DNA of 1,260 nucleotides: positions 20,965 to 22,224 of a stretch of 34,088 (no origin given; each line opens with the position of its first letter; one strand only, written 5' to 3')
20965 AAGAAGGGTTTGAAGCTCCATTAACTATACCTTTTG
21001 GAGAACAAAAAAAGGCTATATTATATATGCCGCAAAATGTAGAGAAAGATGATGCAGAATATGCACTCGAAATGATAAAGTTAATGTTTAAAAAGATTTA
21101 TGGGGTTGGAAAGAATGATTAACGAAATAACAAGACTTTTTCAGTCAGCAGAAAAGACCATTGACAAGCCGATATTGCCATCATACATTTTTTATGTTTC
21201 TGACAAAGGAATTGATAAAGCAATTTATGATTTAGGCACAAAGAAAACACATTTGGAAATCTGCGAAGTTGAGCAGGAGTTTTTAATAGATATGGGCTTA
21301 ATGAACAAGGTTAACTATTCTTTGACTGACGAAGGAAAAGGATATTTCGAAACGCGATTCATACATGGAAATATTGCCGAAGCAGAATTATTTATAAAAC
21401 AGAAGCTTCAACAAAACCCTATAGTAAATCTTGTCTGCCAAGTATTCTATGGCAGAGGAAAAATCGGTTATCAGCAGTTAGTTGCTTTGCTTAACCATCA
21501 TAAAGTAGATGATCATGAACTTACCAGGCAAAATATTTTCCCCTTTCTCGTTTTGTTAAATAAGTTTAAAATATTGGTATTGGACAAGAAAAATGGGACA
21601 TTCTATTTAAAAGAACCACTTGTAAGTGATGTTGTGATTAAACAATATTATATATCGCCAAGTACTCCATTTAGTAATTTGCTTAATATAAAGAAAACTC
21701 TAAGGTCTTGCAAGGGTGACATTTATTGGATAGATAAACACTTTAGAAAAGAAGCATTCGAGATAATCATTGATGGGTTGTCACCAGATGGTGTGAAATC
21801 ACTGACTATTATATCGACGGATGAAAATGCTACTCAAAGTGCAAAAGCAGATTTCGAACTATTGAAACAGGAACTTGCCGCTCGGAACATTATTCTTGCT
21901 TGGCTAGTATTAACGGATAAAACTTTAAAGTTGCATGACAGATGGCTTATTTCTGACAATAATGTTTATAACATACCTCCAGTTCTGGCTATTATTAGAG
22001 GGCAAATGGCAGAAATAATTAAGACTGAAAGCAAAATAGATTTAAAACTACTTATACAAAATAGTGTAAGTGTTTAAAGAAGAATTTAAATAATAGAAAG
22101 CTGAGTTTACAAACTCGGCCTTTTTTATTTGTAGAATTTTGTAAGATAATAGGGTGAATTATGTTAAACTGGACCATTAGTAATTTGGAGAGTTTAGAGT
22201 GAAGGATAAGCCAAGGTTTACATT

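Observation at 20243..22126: Self-contained two-gene operon of unknown function (wHTH protein + double-wHTH/PLD-fold HDR protein): candidate new defence or regulatory module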

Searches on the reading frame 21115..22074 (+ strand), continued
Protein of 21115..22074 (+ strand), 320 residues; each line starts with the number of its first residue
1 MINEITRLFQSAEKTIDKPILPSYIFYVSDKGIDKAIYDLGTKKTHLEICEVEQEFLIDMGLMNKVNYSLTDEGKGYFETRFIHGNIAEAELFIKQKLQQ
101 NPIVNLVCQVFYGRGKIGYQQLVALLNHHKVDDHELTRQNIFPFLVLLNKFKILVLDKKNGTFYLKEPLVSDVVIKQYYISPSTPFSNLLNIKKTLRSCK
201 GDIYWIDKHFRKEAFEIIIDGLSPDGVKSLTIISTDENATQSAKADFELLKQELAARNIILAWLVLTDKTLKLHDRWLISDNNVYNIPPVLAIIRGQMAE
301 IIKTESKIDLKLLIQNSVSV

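Call 95: list_cluster_members(proteins=[P0110, P0112, P0119, P0133, P0176, P0203, P0180, P0193, P0232, P0103])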
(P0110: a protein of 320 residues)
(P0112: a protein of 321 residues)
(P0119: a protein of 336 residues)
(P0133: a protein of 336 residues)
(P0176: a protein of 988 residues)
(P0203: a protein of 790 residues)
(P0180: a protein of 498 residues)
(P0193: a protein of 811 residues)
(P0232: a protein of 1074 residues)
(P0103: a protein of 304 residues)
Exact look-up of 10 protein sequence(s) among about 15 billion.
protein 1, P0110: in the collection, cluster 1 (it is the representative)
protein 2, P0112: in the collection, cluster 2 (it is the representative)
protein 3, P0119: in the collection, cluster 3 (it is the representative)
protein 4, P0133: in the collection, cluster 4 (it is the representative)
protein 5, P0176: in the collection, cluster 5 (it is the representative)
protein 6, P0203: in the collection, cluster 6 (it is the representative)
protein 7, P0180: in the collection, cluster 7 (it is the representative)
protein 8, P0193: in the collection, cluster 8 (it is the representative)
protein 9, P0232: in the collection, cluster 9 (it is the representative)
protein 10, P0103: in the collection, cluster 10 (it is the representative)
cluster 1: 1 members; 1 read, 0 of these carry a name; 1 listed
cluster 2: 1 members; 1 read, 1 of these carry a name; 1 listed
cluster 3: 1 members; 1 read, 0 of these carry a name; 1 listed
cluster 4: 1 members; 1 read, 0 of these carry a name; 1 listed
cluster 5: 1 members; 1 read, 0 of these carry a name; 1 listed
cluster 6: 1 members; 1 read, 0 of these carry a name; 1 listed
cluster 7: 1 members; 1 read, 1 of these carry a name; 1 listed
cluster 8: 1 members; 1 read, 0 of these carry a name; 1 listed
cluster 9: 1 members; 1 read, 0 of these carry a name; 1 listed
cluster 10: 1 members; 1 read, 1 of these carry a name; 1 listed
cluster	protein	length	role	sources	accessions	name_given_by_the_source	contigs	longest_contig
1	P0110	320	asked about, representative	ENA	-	-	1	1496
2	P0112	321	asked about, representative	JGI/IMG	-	hypothetical protein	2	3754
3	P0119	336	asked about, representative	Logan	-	-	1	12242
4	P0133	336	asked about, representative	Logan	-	-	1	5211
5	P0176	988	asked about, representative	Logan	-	-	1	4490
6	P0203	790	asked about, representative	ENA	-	-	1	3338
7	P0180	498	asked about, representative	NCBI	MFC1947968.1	AAA-like domain-containing protein [Chloroflexota bacterium]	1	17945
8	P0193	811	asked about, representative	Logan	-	-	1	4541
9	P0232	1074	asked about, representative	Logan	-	-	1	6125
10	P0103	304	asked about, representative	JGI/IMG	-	hypothetical protein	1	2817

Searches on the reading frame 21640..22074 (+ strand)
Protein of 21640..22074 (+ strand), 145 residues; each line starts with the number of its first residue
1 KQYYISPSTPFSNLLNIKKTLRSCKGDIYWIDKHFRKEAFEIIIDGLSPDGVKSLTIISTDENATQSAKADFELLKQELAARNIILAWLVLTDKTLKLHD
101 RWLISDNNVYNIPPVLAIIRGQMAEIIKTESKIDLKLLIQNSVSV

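Call 86: search_solved_structures(query=A6, max_evalue=10, show_alignments=3)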
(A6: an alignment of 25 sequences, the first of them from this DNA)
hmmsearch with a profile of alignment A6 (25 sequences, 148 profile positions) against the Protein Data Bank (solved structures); distinct sequences matched with E-value up to 10: 10.
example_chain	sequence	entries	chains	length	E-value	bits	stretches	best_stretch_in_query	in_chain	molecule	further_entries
9fh8_A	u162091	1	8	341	0.36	13.8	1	69-101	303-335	Centrosomal protein 192 (CEP192)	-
4c9y_A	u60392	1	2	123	0.41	13.6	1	33-82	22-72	SPINDLE AND KINETOCHORE-ASSOCIATED PROTEIN 1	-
4ca0_A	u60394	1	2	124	0.42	13.6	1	33-82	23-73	SPINDLE AND KINETOCHORE-ASSOCIATED PROTEIN 1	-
9lwi_F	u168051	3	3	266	0.44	13.5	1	70-130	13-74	Non-structural maintenance of chromosomes element 1 homolog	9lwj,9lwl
3obe_A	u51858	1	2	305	0.62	13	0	97-116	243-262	Sugar phosphate isomerase/epimerase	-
5hvq_C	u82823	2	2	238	0.92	12.5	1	72-130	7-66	Non-structural maintenance of chromosomes element 1 homolog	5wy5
1wkm_A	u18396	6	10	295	0.95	12.4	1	95-130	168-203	Methionine aminopeptidase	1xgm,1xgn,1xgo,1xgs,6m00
6lvh_A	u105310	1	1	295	0.95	12.4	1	95-130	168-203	Methionine aminopeptidase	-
2dfi_A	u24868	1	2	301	0.97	12.4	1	95-130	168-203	Methionine aminopeptidase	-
9g3y_L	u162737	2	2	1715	1.1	12.2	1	62-129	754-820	Tubulin gamma complex associated protein 6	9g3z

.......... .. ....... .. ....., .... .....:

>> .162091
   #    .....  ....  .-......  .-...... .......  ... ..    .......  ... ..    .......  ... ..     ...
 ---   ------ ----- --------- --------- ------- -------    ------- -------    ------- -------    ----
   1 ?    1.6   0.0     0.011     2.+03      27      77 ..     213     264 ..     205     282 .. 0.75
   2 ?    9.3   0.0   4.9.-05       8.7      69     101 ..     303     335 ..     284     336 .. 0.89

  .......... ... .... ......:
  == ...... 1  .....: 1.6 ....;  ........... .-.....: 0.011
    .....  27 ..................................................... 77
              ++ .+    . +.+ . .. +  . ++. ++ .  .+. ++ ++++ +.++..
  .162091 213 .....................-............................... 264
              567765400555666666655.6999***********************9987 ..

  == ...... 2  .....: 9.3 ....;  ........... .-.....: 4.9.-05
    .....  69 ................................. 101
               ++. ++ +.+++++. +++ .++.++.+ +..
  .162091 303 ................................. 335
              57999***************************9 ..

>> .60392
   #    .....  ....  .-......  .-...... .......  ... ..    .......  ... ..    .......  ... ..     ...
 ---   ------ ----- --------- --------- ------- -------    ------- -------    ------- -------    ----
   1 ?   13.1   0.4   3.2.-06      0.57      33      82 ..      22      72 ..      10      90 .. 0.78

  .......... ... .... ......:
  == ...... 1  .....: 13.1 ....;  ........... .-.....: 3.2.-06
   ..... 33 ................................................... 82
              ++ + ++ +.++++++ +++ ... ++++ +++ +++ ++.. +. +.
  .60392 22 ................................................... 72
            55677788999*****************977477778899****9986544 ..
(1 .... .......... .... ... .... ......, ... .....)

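Call 87: search_protein_families(library=pfam, alignment_id=A6, max_evalue=1)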
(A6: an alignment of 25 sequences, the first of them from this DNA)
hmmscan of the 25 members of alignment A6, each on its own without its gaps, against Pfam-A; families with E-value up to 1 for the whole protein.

A. member 1, seq(145 aa): 2 families
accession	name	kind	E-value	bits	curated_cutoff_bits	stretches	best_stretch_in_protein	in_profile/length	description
PF16565.11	MIT_C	-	0.013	15.9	25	1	49-108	46-102/142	Phospholipase D-like domain at C-terminus of MIT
PF23967.1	DUF7295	-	0.019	15.7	27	1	19-112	3-93/121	Family of unknown function (DUF7295)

B. families by the number of members that match (of 25 scanned): 21 families
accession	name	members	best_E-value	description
PF16565.11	MIT_C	8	8.4e-05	Phospholipase D-like domain at C-terminus of MIT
PF22737.1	NNH6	2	0.0038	NACHT N-terminal Helical domain 6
PF18273.6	T3RM_EcoP15I_C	1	0.00043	Type III R-M EcoP15I C-terminal domain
PF21991.1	capSnatchArena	1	0.0092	Cap-snatching endonuclease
PF25742.1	Phage_Gene33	1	0.0094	Phage Gene 33 protein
PF06327.19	Adcy_cons_dom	1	0.012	Adenylate cyclase, conserved domain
PF15129.11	ALKL1_2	1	0.012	ALK and LTK ligand 1/2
PF23380.1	VIN3_C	1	0.015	VIN3-like, C-terminal domain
PF23967.1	DUF7295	1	0.019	Family of unknown function (DUF7295)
PF16247.11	DUF4904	1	0.026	Domain of unknown function (DUF4904)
PF18241.6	AvrM-A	1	0.035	Flax-rust effector AvrM-A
PF03961.19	FapA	1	0.038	Flagellar Assembly Protein A beta solenoid domain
PF08610.15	Pex16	1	0.04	Peroxisomal membrane protein (Pex16)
PF11607.14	DUF3247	1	0.066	Protein of unknown function (DUF3247)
PF13981.11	SopA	1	0.074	SopA-like central domain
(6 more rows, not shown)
